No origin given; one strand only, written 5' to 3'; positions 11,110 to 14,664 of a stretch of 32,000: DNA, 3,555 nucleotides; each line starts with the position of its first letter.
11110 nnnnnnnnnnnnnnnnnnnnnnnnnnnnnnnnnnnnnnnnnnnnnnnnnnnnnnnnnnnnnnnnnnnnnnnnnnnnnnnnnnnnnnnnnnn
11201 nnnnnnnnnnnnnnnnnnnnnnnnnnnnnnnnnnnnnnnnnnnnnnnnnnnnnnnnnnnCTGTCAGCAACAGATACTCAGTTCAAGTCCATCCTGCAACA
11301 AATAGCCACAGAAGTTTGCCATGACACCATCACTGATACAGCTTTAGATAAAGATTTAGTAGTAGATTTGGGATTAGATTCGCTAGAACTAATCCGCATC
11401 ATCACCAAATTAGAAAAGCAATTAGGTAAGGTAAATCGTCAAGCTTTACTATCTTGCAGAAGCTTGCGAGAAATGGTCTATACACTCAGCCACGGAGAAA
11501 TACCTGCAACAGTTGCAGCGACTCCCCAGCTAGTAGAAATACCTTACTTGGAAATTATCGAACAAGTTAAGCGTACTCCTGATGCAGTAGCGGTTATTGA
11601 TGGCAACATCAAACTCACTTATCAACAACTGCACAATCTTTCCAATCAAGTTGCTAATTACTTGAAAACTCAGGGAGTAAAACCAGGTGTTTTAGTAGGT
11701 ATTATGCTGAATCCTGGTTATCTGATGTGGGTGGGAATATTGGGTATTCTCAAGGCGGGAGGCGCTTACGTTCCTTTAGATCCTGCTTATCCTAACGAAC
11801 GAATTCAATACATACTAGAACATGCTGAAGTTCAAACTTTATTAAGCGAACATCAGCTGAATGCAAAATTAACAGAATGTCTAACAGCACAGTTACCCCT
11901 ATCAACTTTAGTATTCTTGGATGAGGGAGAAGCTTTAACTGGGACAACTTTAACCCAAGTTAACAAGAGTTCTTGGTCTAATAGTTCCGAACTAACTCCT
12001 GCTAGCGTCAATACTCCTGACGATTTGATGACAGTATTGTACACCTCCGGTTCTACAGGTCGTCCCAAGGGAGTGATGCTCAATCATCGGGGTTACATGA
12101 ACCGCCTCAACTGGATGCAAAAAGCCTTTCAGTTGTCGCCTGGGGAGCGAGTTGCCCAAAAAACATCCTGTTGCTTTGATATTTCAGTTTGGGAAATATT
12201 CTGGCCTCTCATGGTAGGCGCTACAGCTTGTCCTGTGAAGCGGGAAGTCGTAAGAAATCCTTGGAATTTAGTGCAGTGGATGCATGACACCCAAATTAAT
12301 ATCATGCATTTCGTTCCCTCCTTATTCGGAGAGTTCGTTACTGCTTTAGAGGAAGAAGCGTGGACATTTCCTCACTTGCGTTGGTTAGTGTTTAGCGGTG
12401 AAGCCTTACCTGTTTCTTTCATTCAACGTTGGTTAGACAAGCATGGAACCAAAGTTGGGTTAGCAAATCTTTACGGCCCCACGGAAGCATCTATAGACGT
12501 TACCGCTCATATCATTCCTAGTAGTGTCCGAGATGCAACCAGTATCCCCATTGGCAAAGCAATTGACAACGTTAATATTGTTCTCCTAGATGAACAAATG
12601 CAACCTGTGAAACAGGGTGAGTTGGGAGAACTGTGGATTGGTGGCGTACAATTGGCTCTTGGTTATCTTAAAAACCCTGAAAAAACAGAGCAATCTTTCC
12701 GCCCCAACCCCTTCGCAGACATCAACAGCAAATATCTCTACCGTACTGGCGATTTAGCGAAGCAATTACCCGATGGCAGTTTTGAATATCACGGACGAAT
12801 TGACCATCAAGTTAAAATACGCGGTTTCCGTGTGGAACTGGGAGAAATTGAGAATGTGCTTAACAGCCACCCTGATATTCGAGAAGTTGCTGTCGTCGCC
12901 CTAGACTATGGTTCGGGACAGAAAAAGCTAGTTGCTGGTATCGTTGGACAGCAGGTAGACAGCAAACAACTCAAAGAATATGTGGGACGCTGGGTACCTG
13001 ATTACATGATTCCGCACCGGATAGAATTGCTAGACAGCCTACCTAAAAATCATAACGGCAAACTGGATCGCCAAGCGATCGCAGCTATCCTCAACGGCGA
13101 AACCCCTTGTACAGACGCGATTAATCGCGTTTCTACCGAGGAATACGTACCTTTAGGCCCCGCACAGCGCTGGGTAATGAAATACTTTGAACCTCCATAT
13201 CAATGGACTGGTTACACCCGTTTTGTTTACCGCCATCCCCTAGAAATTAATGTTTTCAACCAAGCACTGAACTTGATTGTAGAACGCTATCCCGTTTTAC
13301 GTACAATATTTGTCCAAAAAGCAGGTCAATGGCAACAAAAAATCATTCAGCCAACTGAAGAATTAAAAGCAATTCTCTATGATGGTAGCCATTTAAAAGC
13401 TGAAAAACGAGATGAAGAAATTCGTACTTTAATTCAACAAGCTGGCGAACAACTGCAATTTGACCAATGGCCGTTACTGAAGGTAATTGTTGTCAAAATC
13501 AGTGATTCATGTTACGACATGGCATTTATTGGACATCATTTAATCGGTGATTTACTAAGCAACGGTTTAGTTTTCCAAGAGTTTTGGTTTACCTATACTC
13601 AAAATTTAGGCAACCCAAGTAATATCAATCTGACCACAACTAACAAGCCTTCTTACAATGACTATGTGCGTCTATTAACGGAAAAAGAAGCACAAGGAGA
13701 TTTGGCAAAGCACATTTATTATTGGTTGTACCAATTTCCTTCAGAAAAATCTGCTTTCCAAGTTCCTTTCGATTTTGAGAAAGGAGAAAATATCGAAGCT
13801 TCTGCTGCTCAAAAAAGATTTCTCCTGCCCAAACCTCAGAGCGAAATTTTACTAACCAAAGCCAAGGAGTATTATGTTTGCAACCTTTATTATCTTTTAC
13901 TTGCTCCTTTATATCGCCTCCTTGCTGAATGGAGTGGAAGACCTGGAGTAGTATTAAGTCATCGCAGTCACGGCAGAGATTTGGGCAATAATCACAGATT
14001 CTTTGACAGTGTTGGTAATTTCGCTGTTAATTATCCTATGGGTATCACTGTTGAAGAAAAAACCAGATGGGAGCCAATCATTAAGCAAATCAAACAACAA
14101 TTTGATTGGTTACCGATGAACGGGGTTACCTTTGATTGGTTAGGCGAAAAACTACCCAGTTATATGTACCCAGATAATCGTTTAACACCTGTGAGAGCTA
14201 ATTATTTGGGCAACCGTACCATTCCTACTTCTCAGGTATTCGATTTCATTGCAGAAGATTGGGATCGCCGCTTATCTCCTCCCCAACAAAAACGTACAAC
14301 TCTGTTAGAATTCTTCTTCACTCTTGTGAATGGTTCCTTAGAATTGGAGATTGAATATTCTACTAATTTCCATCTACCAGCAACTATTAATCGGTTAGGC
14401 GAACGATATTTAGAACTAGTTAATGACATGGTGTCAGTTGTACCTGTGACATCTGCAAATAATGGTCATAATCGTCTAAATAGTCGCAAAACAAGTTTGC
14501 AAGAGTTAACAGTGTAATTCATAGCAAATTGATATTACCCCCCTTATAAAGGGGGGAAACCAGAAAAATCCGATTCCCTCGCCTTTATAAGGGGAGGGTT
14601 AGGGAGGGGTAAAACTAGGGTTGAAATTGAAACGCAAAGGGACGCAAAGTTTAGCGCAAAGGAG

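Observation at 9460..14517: Non-canonical NRPS architecture: carrier-C-carrier-A-C, with the PCP upstream of its A domain and no cis TE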

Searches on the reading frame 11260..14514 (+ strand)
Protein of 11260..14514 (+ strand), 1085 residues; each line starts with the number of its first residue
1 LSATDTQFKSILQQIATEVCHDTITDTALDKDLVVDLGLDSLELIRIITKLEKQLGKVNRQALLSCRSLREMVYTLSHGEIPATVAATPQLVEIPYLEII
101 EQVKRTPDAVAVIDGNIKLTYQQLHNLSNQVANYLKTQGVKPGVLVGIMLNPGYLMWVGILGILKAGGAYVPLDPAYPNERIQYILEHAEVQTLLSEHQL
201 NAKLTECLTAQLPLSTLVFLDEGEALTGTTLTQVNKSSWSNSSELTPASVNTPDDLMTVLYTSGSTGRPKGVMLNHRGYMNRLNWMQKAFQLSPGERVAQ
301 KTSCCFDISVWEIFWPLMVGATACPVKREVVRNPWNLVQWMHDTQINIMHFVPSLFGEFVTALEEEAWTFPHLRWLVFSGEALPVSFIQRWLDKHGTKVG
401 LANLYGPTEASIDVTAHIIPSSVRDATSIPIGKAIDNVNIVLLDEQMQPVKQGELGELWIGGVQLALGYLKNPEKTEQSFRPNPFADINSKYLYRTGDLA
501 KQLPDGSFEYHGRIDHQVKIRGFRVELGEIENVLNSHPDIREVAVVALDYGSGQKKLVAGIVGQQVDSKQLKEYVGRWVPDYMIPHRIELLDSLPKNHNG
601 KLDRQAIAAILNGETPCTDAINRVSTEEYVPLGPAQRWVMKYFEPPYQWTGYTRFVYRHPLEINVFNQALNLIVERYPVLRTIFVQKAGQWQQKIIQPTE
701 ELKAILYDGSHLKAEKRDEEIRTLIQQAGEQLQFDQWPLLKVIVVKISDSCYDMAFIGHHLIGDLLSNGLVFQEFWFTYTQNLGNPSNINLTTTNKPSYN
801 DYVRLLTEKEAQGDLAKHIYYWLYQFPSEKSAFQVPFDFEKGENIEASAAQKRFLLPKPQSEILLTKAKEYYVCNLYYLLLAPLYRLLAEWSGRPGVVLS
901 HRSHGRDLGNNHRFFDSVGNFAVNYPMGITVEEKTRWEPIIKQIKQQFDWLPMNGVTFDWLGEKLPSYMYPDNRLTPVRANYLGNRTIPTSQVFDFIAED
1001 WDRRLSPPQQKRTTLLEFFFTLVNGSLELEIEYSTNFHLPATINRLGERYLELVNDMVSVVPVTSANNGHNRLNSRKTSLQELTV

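Call 59: predict_structure(alignment_id=A2)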
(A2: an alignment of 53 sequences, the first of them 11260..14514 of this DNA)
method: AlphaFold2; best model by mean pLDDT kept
length: 1085 residues; sequences in the alignment: 53
mean_pLDDT: 87.0   pTM: 0.56
mean pLDDT of the five models: 87.0, 85.8, 85.4, 84.5, 83.9
residues with pLDDT >= 90: 659; 70-90: 326; 50-70: 51; < 50: 49
segments of 3 or more residues with pLDDT < 50: 80-90, 616-625, 1065-1085
pLDDT, mean of each block of 10 residues (from residue 1): 74 90 85 74 82 86 83 77 37 89 94 94 98 97 96 92 97 89 93 96 90 94 90 93 94 94 74 92 91 91 54 84 88 87 93 81 84 90 87 91 84 87 88 94 93 95 92 91 91 93 94 76 77 90 87 76 86 87 86 70 81 57 56 94 84 93 93 91 91 91 94 94 93 92 96 95 88 89 66 70 94 93 95 95 94 95 92 94 97 95 88 89 95 90 95 94 95 96 87 90 87 94 94 97 98 96 53 34 31
secondary structure, 60 per line:
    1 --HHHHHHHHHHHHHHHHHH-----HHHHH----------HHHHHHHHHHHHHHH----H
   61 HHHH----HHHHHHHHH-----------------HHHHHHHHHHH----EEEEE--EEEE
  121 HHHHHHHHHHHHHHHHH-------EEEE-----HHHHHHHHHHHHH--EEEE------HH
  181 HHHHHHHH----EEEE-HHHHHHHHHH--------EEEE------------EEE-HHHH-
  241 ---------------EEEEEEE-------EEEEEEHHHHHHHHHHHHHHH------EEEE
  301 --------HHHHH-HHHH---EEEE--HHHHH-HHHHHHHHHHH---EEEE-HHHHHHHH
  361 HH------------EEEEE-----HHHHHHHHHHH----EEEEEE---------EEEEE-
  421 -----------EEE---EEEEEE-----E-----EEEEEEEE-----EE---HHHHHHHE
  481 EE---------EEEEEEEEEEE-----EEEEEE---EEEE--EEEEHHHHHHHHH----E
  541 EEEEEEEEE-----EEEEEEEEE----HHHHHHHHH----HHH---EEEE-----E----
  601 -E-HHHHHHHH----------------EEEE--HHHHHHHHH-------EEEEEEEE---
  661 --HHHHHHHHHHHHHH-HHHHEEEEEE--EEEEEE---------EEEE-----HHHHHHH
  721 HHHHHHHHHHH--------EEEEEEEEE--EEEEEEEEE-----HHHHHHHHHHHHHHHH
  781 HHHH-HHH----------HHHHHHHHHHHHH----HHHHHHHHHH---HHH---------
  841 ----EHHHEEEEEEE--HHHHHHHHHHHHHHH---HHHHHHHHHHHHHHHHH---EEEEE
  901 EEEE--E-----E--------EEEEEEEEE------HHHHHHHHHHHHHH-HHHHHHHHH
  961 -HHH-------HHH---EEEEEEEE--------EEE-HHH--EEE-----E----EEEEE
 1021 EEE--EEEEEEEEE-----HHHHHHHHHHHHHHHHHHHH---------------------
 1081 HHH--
elements in order (helices of 4 or more, strands of 3 or more residues): H3-20 H26-30 H41-55 H60-64 H69-77 H95-105 E110-114 E117-120 H121-137 E145-148 H154-166 E169-172 H179-188 E193-196 H198-207 E216-219 E232-234 H236-239 E256-262 E270-275 H276-290 E297-300 H309-313 H315-318 E322-325 H328-332 H334-344 E348-351 H353-362 E375-379 H385-395 E400-405 E415-419 E432-434 E438-443 E455-462 H473-479 E480-482 E492-502 E508-513 E517-520 E523-526 H527-535 E540-549 E555-563 H568-576 E587-590 H604-611 E628-631 H634-642 E650-657 H663-676 H678-681 E682-687 E690-695 E705-708 H714-731 E740-748 E751-759 H765-784 H799-811 H816-825 E849-855 H858-872 H876-892 E896-904 E922-930 H937-950 H952-960 E978-985 E994-996 E1003-1005 E1016-1023 E1026-1034 H1040-1059

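Call 61: fold_search(model_id=the predicted structure, library=pdb)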
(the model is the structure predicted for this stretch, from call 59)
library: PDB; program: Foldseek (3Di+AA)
matches with E <= 10: 1696; with E <= 0.001: 856
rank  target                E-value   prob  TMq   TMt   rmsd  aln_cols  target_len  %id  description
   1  6mg0_B                1.9e-73  1.00  0.42  0.27  27.8      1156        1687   23  Crystal structure of a 5-domain construct of LgrA in the thiolation state (released 2019-11-20)
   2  9be3_A                3.6e-71  1.00  0.34  0.21  20.5      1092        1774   23  The pre-condensation state of the dimodular NRPS protein LgrA (released 2024-11-20)
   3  6mfx                  4.3e-71  1.00  0.35  0.32  22.7      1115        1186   24  Crystal structure of a 4-domain construct of a mutant of LgrA in the substrate donation state (released 2019-11-20)
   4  6mg0_A                4.8e-71  1.00  0.42  0.28  16.5      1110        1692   24  Crystal structure of a 5-domain construct of LgrA in the thiolation state (released 2019-11-20)
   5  6mfw                  9.1e-71  1.00  0.34  0.32  21.9      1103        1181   23  Crystal structure of a 4-domain construct of LgrA in the substrate donation state (released 2019-11-20)
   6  9be3_B                1.3e-70  1.00  0.34  0.22  20.4      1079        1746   23  The pre-condensation state of the dimodular NRPS protein LgrA (released 2024-11-20)
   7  9meh                  1.7e-70  1.00  0.35  0.21  28.7      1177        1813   23  Crystal structure of the dimodular LgrA after protein ligation (released 2025-03-05)
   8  5u89_A                1.8e-70  1.00  0.37  0.38  26.2      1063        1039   25  Crystal structure of a cross-module fragment from the dimodular NRPS DhbF (released 2017-05-10)
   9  9be4_A                5.4e-70  1.00  0.34  0.22  26.4      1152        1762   23  The post-condensation state of the dimodular NRPS protein LgrA (released 2024-11-20)
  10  9be4_B                2.0e-69  1.00  0.35  0.22  26.2      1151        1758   23  The post-condensation state of the dimodular NRPS protein LgrA (released 2024-11-20)
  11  6mfz_A                5.0e-69  1.00  0.34  0.21  26.8      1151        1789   23  Crystal structure of dimodular LgrA in a condensation state (released 2019-11-20)
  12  6mfy                  1.2e-67  1.00  0.36  0.25  30.0      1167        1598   23  Crystal structure of a 5-domain construct of LgrA in the substrate donation state (released 2019-11-20)
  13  6p1j_B                1.4e-52  1.00  0.35  0.39  17.7       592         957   37  The structure of condensation and adenylation domains of teixobactin-producing nonribosomal peptide synthetase Txo2 se (released 2019-05-29)
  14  6p1j_A                2.7e-52  1.00  0.35  0.39  17.8       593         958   36  The structure of condensation and adenylation domains of teixobactin-producing nonribosomal peptide synthetase Txo2 se (released 2019-05-29)
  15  4d4i                  4.0e-51  1.00  0.41  0.91   2.5       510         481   35  Understanding bi-specificity of A-domains (released 2015-07-01)
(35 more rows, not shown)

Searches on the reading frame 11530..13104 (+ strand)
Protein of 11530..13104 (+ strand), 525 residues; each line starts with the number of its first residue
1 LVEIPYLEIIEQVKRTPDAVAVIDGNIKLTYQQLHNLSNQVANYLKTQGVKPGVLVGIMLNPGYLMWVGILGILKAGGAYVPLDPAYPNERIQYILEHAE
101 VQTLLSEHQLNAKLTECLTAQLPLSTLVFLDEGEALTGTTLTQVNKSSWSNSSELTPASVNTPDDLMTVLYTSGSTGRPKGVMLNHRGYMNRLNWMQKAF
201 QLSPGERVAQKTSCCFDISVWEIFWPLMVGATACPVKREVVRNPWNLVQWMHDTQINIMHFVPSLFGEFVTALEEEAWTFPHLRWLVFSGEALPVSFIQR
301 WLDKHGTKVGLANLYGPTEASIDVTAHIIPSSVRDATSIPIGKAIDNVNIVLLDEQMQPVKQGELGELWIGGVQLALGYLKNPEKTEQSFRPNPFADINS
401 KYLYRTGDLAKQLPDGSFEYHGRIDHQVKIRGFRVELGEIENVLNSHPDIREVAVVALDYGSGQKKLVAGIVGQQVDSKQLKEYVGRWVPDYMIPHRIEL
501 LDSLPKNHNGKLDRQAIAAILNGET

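Call 46: search_solved_structures(query=window:11530-13104:+, max_evalue=1e-30)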
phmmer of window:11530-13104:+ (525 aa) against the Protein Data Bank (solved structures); distinct sequences matched with E-value up to 1e-30: 80 (the best 60 are shown).
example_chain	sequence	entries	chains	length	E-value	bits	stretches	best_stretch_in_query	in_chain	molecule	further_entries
6mfy_A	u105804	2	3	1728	2.1e-172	577.5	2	13-517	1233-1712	Linear gramicidin synthase subunit A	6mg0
6mfz_A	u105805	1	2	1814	2.7e-172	577.1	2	13-517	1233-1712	Linear gramicidin synthase subunit A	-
9be3_A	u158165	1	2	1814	2.7e-172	577.1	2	13-517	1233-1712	Linear gramicidin synthase subunit A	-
9be4_A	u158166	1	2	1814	2.7e-172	577.1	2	13-517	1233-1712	Linear gramicidin synthase subunit A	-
9meh_A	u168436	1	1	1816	2.7e-172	577.1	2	13-517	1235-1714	Linear gramicidin synthase subunit A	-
8xjz_C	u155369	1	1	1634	1.2e-123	416.6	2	166-517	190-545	Peptide synthetase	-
6p1j_A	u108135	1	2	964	5.3e-109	368.3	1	11-517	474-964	Txo2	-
4d4g_A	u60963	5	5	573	1.2e-99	337.4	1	11-517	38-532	APNAA1 | APNA A1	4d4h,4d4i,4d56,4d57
9bfd_B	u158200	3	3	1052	3.2e-99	336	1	11-517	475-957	Tyrocidine synthase 2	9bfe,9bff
8jbr_A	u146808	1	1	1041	4.7e-97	328.9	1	11-517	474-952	McyA protein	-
8hlk_A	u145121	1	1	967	3e-96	326.2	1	11-517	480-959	Microcystin synthetase B (Fragment)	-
6ea3_B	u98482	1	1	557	9.5e-96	324.6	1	17-517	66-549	adenylation domain of Fuscachelin synthetase component H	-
9bfd_A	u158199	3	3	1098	2.5e-94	319.9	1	11-517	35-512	Tyrocidine synthase 1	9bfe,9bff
6oyf_A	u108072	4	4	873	1.8e-91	310.4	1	11-432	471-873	Txo1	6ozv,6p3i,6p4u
5ja1_A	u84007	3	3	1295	1.2e-90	307.7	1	9-517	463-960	Enterobactin synthase component F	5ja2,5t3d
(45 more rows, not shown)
